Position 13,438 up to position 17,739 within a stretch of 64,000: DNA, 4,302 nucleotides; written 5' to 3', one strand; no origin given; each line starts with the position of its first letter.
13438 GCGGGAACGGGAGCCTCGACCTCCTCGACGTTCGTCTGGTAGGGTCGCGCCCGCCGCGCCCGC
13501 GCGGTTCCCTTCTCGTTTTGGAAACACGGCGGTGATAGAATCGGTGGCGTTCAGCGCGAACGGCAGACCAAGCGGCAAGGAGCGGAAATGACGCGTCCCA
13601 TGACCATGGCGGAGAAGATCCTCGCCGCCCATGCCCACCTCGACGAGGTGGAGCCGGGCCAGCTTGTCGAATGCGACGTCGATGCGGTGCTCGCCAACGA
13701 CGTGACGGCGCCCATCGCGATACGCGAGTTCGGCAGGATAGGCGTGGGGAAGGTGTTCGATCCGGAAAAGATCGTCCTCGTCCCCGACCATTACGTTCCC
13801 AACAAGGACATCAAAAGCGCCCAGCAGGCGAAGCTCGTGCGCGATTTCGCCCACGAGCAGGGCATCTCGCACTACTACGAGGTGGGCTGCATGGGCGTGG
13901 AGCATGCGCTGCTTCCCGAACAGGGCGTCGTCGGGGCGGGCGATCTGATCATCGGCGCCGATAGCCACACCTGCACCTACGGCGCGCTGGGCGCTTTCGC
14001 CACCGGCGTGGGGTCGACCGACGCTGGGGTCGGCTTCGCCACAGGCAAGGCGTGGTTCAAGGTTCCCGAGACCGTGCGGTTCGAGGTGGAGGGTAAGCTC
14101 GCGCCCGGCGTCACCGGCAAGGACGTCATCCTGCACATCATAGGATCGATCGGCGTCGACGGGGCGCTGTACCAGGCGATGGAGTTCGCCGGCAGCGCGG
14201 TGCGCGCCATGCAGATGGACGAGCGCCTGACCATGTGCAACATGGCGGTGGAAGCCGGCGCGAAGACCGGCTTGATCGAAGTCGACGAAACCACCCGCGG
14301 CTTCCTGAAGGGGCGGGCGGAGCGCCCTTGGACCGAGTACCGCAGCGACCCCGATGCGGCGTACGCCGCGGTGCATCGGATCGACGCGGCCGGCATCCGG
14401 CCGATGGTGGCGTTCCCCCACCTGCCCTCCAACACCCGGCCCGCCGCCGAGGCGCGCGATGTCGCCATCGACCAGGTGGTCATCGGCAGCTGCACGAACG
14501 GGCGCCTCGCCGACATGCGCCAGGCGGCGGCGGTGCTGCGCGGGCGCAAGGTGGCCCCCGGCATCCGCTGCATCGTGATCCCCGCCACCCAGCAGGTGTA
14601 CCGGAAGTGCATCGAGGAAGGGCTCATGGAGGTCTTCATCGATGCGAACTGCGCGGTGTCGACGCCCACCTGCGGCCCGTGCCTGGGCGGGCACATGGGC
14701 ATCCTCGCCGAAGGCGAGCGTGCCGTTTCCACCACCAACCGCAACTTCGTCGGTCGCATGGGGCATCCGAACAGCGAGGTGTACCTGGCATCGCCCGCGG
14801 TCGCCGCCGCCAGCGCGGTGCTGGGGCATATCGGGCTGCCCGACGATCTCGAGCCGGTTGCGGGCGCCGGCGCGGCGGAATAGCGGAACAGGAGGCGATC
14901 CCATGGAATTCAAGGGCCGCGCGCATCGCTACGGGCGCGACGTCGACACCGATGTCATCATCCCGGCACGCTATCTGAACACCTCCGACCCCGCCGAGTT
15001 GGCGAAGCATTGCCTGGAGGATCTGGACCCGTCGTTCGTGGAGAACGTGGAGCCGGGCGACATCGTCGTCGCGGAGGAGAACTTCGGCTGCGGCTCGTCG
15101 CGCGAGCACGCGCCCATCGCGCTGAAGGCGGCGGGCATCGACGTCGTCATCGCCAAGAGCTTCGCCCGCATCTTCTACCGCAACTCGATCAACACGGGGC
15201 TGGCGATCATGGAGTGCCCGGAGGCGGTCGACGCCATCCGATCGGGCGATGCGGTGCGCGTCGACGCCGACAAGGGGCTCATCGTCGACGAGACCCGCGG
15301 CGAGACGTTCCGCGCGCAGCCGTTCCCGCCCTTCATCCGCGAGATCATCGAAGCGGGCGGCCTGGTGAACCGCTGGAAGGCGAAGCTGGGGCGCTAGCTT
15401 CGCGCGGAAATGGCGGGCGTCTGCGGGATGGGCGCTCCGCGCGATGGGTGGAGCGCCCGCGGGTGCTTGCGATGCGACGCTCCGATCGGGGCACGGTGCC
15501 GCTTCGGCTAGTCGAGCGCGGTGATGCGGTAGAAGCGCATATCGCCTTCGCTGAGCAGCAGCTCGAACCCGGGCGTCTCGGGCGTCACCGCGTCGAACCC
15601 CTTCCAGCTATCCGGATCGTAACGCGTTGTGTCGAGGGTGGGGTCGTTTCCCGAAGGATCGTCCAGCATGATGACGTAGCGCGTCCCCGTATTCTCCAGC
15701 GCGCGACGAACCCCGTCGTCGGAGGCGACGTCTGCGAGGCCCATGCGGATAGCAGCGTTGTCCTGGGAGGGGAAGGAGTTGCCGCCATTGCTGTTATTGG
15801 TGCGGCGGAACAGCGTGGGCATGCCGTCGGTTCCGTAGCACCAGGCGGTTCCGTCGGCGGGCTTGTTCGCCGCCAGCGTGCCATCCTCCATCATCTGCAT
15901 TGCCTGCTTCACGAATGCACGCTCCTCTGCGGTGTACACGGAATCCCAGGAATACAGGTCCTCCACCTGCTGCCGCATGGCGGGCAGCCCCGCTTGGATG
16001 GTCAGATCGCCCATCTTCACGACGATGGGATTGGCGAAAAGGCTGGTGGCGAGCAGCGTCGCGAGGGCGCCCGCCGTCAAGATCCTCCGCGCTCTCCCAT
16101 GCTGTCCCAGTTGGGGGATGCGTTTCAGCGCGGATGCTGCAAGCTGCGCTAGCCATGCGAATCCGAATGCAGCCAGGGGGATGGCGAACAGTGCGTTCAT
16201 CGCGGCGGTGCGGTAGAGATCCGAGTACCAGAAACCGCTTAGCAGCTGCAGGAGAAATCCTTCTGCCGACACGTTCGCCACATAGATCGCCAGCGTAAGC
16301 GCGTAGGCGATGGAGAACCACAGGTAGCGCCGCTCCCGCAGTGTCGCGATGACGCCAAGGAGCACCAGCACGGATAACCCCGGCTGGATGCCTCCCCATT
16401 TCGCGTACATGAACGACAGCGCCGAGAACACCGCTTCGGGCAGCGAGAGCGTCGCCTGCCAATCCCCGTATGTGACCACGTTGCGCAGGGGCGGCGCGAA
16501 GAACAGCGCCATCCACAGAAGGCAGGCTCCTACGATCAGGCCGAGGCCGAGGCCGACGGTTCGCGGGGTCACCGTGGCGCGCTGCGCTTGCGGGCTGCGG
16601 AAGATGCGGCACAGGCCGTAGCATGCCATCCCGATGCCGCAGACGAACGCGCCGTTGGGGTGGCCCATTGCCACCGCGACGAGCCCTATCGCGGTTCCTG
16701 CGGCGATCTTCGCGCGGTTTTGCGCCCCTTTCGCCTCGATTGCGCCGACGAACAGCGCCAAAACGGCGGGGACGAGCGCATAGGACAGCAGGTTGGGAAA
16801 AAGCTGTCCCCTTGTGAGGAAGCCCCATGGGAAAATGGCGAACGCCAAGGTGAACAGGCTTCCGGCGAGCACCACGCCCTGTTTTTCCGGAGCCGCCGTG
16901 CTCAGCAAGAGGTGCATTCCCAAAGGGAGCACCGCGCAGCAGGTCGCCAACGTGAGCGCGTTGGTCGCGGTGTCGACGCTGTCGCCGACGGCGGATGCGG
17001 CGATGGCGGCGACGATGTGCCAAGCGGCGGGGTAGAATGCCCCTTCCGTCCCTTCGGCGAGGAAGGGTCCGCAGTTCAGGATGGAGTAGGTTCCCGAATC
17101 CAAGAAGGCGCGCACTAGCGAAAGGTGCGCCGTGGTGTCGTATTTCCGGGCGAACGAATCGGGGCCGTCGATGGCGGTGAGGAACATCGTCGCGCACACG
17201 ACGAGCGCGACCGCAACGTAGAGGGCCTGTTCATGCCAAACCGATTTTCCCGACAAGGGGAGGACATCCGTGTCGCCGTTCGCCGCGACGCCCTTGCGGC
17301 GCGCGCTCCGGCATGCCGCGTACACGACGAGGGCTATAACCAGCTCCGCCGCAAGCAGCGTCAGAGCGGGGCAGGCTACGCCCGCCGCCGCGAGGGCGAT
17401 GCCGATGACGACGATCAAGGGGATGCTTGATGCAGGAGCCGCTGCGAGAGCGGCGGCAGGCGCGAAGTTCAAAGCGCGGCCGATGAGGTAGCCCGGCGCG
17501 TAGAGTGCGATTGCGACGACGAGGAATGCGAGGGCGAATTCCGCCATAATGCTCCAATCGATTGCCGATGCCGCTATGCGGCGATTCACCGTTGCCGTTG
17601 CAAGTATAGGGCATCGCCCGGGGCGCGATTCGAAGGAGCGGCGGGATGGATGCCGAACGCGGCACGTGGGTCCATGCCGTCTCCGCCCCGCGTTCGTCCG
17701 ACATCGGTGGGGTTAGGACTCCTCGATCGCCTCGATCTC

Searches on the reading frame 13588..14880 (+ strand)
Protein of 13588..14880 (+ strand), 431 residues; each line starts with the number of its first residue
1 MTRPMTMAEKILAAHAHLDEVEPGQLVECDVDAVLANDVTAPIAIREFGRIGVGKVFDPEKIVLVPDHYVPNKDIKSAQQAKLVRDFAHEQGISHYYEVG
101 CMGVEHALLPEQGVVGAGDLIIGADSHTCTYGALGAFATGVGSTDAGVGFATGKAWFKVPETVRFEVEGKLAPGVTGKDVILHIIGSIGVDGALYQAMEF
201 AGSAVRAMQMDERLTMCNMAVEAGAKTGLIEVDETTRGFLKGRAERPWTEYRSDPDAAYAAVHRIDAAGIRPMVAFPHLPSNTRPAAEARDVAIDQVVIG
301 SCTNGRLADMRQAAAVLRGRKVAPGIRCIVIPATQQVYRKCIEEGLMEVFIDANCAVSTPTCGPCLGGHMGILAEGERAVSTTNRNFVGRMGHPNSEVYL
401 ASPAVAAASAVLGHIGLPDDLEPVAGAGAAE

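Call 54: search_protein_families(library=pfam, proteins=[window:13588-14880:+], max_evalue=0.00001)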
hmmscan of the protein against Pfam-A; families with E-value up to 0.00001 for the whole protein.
window:13588-14880:+ (431 aa): 1 family
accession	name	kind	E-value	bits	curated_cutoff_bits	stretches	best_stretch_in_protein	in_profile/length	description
PF00330.25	Aconitase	-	1.9e-104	350.7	28.7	2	9-286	1-303/463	Aconitase family (aconitate hydratase)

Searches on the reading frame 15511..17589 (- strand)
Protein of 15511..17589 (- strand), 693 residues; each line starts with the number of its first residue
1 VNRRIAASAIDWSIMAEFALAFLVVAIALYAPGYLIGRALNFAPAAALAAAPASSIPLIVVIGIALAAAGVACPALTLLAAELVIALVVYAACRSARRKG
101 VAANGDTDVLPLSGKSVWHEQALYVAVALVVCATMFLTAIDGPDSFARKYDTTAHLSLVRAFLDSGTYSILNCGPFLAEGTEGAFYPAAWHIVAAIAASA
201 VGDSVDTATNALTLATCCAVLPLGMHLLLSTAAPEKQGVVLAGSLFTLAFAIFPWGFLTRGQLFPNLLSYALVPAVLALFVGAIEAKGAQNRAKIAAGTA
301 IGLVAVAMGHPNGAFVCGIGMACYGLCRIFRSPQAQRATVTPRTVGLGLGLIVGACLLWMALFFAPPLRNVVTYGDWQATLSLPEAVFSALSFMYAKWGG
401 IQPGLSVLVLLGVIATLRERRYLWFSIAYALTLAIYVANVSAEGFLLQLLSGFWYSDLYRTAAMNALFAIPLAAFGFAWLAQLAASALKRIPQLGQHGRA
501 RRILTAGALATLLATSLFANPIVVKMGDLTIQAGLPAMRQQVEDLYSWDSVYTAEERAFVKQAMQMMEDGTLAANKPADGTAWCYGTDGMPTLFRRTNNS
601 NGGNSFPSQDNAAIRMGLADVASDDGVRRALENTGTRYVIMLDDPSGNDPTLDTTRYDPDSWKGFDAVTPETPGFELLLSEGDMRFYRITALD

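Call 54: search_protein_families(library=pfam, proteins=[window:15511-17589:-], max_evalue=0.00001)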
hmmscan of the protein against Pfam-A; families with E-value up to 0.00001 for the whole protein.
window:15511-17589:- (693 aa): 1 family
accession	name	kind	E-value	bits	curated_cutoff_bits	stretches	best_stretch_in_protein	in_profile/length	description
PF20176.3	DUF6541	-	3.4e-150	501.8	29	1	27-691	2-646/646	Family of unknown function (DUF6541)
